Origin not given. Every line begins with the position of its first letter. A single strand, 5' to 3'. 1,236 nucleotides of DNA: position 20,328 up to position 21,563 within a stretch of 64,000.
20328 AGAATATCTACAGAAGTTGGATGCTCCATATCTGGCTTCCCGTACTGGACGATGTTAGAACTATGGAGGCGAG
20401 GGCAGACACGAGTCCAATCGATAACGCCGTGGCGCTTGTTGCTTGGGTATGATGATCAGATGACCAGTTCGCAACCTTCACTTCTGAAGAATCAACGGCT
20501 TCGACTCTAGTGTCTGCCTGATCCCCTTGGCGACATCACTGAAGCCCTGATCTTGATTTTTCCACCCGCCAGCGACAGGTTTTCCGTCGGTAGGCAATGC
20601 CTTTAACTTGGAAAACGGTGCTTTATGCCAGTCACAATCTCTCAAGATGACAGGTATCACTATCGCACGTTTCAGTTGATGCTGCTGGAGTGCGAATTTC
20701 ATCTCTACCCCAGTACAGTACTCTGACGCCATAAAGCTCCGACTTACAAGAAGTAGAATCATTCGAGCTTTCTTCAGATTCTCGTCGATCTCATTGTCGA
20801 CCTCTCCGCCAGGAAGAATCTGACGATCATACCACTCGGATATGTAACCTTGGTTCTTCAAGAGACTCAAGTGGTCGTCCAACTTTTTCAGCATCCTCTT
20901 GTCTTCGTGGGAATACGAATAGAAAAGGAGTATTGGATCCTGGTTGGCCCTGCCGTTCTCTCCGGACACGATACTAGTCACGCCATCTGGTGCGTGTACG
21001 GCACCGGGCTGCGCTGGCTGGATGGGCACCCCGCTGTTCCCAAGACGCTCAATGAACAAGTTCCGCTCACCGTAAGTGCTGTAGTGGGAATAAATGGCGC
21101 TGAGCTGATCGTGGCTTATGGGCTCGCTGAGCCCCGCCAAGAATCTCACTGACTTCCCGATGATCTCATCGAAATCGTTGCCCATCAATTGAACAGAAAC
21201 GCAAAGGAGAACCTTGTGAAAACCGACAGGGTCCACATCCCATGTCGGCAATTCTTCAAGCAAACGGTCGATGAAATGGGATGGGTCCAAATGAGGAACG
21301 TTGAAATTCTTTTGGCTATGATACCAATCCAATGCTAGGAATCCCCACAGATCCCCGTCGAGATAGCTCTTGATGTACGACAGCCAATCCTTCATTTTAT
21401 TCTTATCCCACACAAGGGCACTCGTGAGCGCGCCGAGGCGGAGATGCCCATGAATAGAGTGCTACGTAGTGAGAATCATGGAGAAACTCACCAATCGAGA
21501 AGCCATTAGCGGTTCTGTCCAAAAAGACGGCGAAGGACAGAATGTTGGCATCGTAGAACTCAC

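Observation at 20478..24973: Four-gene operon: OMPDC-fold protein, GHKL-STAS ATPase, PRTase-like protein, TIR-domain protein, in a low-GC island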

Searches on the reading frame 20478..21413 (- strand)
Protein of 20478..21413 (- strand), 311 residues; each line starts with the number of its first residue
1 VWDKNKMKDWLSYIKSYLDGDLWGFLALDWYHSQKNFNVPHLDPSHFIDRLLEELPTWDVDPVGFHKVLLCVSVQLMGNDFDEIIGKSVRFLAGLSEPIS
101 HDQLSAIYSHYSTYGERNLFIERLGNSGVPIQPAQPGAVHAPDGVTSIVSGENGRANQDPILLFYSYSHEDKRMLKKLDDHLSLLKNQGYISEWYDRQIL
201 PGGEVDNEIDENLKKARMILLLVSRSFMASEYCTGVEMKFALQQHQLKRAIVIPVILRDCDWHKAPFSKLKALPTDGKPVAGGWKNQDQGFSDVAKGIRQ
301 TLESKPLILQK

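Call 3: search_protein_families(library=pfam, proteins=[window:20478-21413:-], max_evalue=1)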
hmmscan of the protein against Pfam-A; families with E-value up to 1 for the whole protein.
window:20478-21413:- (311 aa): 3 families
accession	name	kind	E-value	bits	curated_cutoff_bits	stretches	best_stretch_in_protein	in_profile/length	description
PF13676.11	TIR_2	-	2e-15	57.8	28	1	164-270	2-103/122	TIR domain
PF01582.25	TIR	-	5.5e-08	33.2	21.3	1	168-258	11-97/179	TIR domain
PF08937.16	ThsB_TIR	-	0.006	17.4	21.2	1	164-243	1-85/100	Thoeris protein ThsB, TIR-like domain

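Call 4: search_protein_families(library=padloc, proteins=[window:20478-21413:-], max_evalue=1)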
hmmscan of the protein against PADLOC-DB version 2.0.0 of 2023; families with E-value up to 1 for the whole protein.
window:20478-21413:- (311 aa): 7 families
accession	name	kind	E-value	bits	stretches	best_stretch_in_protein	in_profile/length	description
PDLC00420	ThsB1|ThsB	-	5.8e-51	171.6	1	163-304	4-144/319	TIR-like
PDLC02012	SAVED5--SAVED_TIR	-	5e-10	37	1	162-281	15-131/404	-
PDLC05062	PDC-S66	-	2.8e-08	31.5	1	158-255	146-240/282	-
PDLC00419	ThsB1|ThsB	-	9.2e-06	23.6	1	161-258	28-125/165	TIR-like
PDLC00423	ThsB1|ThsB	-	0.00056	17.6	1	162-259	37-135/190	TIR-like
PDLC00417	ThsB1|ThsB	-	0.002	15.7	1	140-233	149-237/303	TIR-like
PDLC00436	ThsB1|ThsB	-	0.015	12.8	1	162-263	37-140/183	TIR-like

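Call 5: search_protein_families(library=ncbifam, proteins=[window:20478-21413:-], max_evalue=1)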
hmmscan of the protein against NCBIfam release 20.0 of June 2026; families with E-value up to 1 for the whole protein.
window:20478-21413:- (311 aa): 2 families
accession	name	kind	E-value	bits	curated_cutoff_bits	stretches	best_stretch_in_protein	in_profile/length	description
NF040588.1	FxsC_Nterm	equivalog_domain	0.00021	21.3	130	1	192-278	47-139/182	TIR-like protein FxsC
NF042941.1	Retron_TIR_antiphage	equivalog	0.011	14.5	600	1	163-260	342-436/464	TIR domain-containing anti-phage reverse transcriptase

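Call 90: search_solved_structures(query=window:20478-21395:-, max_evalue=0.01, show_alignments=4)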
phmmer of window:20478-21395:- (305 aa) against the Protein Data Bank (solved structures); distinct sequences matched with E-value up to 0.01: 2.
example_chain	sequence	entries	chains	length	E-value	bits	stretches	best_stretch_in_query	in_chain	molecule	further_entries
9mud_K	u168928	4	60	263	4.9e-07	32.8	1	157-252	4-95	Cat1 (CRISPR associated TIR 1) pentagonal filament | Cat1 (CRISPR associated TIR 1) pentagonal filament assembly | Cat1 (CRISPR-associated TIR 1)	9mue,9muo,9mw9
7ylf_A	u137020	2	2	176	0.0075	19.1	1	149-267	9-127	Toll-like receptor 15 | Toll-like receptor 2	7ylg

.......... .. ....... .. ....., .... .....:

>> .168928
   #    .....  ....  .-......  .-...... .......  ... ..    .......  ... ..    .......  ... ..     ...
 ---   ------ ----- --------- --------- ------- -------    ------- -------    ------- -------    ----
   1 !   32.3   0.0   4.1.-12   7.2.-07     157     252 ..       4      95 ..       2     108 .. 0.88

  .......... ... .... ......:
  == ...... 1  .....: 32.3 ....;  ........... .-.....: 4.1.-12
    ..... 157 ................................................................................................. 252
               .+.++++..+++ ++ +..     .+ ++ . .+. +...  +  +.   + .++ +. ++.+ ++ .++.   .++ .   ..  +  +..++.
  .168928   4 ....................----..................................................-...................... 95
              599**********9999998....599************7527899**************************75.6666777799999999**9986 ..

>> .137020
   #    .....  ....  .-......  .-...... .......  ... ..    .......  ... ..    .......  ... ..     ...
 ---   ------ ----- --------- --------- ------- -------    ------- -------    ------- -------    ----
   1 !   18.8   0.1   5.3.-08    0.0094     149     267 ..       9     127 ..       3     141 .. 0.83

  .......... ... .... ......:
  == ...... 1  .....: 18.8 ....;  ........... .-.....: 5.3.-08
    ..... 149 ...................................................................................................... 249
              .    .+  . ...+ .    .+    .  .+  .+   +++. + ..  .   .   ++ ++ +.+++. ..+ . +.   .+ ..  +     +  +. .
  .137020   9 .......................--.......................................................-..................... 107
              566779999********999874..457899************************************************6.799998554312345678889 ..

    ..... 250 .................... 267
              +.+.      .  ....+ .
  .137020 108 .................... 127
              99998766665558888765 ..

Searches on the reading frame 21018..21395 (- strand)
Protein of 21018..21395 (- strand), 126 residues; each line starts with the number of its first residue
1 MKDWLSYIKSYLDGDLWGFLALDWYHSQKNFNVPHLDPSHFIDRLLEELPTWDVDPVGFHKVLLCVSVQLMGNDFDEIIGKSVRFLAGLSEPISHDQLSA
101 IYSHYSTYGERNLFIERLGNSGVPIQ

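Call 68: find_homologous_proteins(query=window:21018-21395:-, max_evalue=0.01)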
Query seq(126 aa): 9 candidates shared short words with the query, none scored E <= 0.01.

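Call 87: search_solved_structures(query=A5, max_evalue=10, show_alignments=3)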
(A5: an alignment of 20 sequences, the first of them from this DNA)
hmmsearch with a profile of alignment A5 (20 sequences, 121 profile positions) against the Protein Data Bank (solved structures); distinct sequences matched with E-value up to 10: 4.
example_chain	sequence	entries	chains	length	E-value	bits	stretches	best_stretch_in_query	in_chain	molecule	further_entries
3qyb_A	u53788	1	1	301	0.2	15.1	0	13-52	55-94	TBC1 domain family member 4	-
2jrx_A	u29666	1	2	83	0.21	15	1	38-86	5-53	UPF0352 protein yejL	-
6mq5_A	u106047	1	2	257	0.48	13.8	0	21-65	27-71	CLIP-associating protein 1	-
9c39_A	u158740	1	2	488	1.4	12.3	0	2-47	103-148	Portal protein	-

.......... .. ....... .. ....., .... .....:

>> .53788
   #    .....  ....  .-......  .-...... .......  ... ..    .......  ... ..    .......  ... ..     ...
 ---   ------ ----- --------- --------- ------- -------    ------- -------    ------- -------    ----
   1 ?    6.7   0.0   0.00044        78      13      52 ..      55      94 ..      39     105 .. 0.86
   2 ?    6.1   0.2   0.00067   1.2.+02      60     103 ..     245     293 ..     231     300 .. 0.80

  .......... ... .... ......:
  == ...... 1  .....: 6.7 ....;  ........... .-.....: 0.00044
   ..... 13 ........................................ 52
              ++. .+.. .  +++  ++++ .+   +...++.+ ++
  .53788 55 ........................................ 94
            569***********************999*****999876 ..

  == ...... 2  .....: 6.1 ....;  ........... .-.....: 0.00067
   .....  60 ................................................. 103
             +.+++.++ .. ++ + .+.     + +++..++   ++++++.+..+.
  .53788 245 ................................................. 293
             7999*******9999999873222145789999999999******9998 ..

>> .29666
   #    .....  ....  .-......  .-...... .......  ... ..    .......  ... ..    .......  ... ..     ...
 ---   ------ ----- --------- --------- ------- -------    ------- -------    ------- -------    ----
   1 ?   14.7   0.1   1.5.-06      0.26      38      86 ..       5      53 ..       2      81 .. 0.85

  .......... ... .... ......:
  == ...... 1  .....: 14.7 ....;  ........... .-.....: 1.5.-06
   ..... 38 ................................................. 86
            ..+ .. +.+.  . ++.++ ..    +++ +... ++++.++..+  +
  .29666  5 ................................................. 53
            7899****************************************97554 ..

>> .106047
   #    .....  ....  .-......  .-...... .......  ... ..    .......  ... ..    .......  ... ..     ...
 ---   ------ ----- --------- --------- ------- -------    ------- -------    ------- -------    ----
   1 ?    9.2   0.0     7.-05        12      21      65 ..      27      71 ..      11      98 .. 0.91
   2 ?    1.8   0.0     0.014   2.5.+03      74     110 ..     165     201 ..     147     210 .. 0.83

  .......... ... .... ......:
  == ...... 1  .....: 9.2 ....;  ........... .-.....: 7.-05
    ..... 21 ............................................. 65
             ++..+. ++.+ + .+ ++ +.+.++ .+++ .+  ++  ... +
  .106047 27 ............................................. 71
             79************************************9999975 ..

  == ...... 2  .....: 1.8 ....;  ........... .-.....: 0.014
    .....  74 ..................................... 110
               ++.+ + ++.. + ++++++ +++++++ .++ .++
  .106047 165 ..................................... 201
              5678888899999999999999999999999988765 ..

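Call 95: find_related_loci(query=A5, collection=viral_contigs, flank=7000)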
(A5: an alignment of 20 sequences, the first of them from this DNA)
Query A5 (122 aa) in viral_contigs; peptide patterns used: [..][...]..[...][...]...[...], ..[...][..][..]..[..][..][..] (x = any residue, [..] = any of these).
31 stretches matched a pattern, but none encodes a relative of the query by tblastn (E <= 1e-3).
